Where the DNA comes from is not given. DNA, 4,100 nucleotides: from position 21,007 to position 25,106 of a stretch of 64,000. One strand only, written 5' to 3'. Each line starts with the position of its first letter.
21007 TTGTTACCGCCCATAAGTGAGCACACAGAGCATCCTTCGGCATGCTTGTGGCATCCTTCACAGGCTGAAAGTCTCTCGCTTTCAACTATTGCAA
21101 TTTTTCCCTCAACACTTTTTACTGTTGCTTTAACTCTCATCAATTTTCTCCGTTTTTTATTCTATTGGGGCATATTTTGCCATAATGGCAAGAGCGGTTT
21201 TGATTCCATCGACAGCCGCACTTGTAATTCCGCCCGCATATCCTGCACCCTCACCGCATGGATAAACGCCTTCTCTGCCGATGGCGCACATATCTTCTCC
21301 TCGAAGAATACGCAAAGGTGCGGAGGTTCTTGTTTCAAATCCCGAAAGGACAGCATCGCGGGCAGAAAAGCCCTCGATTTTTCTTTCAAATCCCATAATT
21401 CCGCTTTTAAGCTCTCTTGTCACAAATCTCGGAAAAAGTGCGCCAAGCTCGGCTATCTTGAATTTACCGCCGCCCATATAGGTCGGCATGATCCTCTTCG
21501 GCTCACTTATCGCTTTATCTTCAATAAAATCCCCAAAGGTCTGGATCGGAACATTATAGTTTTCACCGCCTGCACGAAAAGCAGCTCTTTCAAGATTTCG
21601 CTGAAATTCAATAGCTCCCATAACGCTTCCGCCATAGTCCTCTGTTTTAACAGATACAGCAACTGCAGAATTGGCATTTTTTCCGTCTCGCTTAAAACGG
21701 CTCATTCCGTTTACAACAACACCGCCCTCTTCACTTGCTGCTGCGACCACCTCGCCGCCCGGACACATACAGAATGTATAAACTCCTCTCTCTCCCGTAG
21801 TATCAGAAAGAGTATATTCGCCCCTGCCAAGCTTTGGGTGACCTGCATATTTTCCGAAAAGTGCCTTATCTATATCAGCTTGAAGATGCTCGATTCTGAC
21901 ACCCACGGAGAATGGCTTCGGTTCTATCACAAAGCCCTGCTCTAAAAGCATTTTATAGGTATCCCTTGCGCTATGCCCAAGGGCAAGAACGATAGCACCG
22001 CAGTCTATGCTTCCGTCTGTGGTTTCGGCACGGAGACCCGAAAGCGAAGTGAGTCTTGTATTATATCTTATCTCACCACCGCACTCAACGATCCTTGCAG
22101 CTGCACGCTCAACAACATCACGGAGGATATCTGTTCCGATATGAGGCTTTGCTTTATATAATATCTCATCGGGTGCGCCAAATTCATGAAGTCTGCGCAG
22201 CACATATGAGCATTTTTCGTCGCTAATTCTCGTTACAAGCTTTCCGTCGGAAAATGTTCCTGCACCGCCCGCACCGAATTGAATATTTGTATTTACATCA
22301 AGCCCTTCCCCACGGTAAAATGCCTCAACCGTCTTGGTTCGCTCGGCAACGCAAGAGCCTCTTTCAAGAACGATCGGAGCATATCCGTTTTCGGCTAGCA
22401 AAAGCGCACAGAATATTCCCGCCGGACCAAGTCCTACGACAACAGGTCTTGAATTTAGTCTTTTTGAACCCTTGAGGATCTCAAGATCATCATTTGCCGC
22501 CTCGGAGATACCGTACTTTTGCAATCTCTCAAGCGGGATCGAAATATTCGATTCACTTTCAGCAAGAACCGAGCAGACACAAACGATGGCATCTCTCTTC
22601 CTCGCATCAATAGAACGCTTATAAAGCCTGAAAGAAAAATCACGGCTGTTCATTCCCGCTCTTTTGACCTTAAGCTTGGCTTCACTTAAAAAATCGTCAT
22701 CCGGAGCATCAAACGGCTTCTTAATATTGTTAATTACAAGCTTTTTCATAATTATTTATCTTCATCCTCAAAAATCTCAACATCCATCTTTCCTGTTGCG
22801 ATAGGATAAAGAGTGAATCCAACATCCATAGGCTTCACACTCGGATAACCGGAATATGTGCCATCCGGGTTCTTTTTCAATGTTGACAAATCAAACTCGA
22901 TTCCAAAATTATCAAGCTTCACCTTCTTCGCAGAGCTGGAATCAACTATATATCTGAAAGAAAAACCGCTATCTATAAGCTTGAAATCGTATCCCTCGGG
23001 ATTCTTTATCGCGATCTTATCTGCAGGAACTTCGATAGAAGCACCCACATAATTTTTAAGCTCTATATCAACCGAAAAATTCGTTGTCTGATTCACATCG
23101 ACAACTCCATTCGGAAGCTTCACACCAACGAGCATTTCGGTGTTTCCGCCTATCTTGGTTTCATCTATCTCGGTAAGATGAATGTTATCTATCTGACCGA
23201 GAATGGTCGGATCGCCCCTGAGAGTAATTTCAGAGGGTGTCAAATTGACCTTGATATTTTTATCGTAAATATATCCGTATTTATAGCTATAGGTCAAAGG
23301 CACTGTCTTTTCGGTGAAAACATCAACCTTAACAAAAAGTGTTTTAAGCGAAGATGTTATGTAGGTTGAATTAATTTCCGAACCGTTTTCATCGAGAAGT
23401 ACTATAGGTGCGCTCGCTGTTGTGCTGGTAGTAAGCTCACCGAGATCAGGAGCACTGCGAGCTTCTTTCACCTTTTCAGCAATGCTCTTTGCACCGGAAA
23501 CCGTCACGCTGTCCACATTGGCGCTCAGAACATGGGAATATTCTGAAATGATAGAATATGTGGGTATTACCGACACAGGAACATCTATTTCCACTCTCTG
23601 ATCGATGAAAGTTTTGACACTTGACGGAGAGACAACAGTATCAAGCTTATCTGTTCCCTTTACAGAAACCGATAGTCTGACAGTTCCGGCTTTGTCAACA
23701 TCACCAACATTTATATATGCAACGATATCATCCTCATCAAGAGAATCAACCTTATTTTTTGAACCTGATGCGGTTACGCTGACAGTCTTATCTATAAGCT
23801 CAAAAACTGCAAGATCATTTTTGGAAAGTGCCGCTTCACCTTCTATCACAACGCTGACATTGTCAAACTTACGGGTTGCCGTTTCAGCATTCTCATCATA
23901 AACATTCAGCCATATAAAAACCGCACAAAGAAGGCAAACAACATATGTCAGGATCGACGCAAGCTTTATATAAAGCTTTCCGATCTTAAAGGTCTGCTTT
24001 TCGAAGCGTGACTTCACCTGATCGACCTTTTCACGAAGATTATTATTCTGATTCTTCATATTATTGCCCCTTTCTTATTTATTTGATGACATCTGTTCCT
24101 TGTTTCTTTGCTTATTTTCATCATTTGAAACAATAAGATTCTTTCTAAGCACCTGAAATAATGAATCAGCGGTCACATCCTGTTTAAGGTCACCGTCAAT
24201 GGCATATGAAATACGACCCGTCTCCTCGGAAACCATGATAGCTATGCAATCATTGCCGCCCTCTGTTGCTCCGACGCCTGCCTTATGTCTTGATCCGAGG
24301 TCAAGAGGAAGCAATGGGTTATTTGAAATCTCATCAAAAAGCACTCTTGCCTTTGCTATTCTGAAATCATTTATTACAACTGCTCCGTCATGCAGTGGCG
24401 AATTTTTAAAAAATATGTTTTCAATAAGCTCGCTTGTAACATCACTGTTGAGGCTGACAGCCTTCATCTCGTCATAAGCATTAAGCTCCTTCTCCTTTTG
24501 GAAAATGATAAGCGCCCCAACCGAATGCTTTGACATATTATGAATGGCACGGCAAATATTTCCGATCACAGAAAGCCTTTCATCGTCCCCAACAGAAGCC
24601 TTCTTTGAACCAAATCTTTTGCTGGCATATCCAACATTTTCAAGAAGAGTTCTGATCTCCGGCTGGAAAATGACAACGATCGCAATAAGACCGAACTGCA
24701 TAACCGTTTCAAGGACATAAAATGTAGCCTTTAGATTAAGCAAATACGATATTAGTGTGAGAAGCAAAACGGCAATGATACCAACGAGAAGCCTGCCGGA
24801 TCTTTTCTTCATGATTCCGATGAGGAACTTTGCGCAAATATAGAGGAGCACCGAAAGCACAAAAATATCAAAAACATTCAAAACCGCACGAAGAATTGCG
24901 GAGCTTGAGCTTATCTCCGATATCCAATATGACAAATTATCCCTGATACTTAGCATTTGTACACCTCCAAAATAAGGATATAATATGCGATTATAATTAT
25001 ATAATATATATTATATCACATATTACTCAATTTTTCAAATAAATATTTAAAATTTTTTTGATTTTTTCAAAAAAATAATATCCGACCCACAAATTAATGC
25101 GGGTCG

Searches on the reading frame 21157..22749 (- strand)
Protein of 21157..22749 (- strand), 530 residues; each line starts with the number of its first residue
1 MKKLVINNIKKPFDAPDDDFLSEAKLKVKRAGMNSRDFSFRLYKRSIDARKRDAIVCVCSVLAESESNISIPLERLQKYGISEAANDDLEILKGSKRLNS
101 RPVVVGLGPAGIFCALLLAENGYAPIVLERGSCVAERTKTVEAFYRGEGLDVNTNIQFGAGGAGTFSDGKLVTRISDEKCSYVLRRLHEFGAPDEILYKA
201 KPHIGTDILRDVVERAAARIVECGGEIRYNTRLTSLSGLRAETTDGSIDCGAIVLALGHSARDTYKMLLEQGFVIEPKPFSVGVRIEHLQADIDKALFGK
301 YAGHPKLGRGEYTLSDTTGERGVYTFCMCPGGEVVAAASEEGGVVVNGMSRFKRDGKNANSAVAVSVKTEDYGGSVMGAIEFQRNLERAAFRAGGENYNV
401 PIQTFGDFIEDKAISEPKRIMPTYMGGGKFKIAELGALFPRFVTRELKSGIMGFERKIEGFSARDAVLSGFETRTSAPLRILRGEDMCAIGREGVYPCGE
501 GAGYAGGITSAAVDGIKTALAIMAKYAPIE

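Call 11: search_protein_families(library=pfam, proteins=[window:21157-22749:-], max_evalue=0.001)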
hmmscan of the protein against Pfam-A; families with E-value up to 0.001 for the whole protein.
window:21157-22749:- (530 aa): 3 families
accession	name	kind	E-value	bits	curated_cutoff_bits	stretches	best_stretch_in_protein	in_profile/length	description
PF21688.3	FAD-depend_C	-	4.2e-70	236.4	27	1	279-475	1-197/197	FAD-dependent protein, C-terminal domain-like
PF01266.30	DAO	-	1.9e-07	31.4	27.9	0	212-291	151-231/353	FAD dependent oxidoreductase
PF03486.20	HI0933_like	-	0.00052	20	50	0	103-136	4-37/244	HI0933-like protein Rossmann domain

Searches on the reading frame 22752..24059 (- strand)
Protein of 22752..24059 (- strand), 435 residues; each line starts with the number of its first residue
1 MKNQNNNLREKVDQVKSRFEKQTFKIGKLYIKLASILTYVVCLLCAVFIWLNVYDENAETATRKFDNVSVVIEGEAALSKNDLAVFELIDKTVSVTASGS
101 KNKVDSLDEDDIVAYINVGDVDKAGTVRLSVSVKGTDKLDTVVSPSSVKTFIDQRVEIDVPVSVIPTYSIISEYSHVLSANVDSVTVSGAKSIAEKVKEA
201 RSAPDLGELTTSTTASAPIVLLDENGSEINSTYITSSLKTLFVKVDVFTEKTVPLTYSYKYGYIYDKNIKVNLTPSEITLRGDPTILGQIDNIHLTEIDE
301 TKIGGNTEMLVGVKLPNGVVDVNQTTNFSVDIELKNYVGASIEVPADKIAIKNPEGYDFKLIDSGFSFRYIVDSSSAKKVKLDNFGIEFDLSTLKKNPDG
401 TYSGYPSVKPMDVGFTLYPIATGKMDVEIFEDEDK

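Call 11: search_protein_families(library=pfam, proteins=[window:22752-24059:-], max_evalue=0.001)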
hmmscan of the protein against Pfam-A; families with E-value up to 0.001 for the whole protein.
window:22752-24059:- (435 aa): 1 family
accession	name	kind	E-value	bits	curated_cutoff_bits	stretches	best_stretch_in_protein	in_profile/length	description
PF07949.17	YbbR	-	3e-13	50.3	22.3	2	270-325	20-75/81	YbbR-like protein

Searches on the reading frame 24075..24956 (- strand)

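Call 11: search_protein_families(library=pfam, proteins=[window:24075-24956:-], max_evalue=0.001)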
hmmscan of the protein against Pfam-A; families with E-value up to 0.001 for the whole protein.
window:24075-24956:- (293 aa): 2 families
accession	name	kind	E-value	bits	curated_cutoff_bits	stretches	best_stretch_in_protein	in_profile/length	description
PF02457.21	DAC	-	1.6e-31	108.8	27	1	136-256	2-118/119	DisA bacterial checkpoint controller nucleotide-binding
PF19293.4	CdaA_N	-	4.8e-07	30.3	23.8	1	27-101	9-81/81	CdaA N-terminal transmembrane domain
